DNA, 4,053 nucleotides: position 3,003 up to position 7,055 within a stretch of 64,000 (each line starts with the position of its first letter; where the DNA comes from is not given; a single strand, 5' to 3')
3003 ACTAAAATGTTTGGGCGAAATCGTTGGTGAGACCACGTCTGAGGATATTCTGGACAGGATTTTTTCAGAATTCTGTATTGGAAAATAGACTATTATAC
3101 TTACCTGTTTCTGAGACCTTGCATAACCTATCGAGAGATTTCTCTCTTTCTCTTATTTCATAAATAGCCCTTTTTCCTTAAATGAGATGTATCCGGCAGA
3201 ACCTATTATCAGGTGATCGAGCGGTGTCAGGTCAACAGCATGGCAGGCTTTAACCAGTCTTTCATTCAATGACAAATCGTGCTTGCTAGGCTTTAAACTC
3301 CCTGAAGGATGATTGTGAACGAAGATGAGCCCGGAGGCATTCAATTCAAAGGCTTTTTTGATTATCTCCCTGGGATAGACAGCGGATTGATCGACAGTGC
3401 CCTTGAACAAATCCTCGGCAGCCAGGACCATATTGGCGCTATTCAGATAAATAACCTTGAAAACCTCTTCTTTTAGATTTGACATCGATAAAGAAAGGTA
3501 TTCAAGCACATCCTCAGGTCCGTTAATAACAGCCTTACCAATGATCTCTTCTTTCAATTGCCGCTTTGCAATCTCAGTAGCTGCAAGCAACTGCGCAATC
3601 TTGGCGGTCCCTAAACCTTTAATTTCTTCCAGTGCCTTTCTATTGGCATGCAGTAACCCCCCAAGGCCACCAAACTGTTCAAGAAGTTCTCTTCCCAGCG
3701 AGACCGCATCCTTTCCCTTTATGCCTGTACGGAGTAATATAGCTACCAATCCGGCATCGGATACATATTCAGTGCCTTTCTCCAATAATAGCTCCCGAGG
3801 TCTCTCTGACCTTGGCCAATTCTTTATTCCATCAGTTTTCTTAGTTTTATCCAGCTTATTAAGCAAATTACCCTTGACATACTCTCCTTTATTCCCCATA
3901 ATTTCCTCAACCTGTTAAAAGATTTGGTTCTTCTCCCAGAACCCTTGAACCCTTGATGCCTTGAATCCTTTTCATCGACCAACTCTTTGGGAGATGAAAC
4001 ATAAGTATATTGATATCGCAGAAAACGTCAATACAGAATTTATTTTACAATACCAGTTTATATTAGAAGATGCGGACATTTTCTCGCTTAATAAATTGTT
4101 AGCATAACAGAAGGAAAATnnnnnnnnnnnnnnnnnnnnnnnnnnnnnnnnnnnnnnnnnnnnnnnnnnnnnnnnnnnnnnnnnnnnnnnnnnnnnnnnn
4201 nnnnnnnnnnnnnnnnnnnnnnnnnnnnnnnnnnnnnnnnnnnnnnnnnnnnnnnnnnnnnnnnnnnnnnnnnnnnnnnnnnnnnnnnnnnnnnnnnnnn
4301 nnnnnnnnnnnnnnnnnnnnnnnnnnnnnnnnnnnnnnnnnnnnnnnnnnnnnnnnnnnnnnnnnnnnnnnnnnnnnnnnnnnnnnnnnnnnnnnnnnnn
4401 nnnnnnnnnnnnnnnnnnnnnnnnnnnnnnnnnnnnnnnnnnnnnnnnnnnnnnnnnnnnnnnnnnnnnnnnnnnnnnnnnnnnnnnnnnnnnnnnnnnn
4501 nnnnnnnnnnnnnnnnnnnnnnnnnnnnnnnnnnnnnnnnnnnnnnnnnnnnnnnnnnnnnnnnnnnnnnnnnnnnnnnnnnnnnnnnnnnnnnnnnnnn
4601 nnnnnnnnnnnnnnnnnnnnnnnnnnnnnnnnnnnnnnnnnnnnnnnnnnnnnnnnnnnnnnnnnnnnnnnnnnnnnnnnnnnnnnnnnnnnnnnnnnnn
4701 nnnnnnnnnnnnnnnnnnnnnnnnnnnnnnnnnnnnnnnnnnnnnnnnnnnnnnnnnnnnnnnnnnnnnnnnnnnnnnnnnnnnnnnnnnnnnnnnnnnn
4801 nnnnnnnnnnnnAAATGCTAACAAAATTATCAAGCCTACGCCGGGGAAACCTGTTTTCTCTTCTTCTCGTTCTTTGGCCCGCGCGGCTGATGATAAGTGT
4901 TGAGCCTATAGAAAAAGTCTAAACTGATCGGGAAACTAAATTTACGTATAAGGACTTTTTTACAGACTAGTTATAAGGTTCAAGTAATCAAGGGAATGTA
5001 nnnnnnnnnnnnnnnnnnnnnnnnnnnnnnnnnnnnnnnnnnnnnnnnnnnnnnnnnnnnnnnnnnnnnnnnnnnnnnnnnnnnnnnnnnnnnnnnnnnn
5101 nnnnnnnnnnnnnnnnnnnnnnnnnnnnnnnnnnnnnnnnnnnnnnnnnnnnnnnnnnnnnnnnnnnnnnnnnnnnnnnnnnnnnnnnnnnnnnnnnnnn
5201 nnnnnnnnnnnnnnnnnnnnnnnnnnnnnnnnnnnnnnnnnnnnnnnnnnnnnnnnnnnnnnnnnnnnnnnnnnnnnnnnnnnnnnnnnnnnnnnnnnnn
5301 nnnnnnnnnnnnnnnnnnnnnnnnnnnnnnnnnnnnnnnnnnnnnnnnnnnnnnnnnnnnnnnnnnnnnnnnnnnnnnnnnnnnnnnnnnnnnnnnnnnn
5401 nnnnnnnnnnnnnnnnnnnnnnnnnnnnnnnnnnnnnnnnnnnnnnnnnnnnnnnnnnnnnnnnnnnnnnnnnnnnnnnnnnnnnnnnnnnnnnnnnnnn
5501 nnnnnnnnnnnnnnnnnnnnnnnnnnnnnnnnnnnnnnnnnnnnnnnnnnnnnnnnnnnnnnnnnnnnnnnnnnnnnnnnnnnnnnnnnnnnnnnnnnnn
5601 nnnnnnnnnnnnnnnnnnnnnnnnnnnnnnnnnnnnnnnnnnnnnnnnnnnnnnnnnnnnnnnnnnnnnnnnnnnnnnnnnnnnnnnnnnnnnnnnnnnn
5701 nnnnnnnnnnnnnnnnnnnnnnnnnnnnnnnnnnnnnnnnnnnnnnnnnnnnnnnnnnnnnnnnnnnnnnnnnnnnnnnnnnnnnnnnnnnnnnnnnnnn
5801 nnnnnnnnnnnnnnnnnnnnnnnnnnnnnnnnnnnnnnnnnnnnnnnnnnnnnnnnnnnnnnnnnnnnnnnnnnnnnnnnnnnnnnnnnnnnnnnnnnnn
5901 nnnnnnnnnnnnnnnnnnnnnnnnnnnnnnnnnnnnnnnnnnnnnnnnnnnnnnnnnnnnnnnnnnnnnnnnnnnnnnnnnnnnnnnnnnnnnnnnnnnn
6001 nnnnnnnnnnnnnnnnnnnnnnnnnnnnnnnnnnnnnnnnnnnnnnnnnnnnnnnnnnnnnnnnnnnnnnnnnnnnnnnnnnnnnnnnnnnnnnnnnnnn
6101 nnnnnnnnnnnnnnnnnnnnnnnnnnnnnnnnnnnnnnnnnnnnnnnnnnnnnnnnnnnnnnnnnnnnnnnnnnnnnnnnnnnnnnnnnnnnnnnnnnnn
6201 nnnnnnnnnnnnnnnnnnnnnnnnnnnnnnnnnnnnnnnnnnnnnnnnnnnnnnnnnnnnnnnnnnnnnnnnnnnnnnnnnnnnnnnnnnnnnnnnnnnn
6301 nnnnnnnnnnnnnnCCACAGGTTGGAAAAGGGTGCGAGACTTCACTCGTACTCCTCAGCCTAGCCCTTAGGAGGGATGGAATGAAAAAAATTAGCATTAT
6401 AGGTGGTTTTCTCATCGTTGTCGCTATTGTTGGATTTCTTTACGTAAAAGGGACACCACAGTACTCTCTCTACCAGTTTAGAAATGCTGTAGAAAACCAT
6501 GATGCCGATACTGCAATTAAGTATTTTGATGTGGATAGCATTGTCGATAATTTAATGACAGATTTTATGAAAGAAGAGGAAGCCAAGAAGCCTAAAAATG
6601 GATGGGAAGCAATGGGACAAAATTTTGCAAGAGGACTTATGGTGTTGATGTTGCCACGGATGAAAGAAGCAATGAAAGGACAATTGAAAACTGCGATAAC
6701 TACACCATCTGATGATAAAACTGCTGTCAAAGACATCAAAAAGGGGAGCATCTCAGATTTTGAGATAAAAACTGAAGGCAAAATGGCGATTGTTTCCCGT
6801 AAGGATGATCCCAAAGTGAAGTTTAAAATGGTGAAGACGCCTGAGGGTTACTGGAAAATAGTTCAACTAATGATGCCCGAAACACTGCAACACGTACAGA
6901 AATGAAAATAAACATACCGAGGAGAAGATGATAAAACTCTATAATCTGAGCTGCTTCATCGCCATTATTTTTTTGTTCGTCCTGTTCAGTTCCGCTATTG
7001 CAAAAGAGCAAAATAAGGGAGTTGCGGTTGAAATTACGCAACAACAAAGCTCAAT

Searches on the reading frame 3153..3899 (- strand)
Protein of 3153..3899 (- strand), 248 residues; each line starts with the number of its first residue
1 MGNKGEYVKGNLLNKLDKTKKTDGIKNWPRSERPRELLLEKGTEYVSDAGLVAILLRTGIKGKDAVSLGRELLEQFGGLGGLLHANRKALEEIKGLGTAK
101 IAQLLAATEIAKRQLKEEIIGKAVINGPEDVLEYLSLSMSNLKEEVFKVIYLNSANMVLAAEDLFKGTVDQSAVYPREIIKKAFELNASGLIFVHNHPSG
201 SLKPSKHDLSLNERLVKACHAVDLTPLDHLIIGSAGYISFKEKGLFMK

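Call 3: search_protein_families(library=pfam, proteins=[window:3153-3899:-], max_evalue=1)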
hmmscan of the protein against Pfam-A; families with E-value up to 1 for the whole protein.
window:3153-3899:- (248 aa): 3 families
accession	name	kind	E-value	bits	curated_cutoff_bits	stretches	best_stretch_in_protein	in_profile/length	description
PF04002.20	RadC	-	6.6e-41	139.5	22.1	1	125-245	1-121/121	RadC-like JAB domain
PF20582.4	UPF0758_N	-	2.6e-25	88.7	27.1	1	25-102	1-77/77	UPF0758 N-terminal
PF14464.11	Prok-JAB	-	0.0065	16.8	25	1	110-222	11-95/114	Prokaryotic homologs of the JAB domain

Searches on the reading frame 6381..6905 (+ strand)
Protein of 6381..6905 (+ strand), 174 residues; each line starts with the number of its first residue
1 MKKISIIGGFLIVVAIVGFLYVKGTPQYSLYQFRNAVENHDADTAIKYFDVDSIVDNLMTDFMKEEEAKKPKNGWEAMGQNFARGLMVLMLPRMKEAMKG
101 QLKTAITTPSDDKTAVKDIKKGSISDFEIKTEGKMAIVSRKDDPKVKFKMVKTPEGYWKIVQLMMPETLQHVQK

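Call 3: search_protein_families(library=pfam, proteins=[window:6381-6905:+], max_evalue=1)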
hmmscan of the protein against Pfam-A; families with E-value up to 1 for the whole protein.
window:6381-6905:+ (174 aa): 2 families
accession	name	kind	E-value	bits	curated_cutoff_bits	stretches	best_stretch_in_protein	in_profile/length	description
PF11159.13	DUF2939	-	1.2e-05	26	24.8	1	19-86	5-76/93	Protein of unknown function (DUF2939)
PF00840.27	Glyco_hydro_7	-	0.013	14.7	27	1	44-153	320-428/435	Glycosyl hydrolase family 7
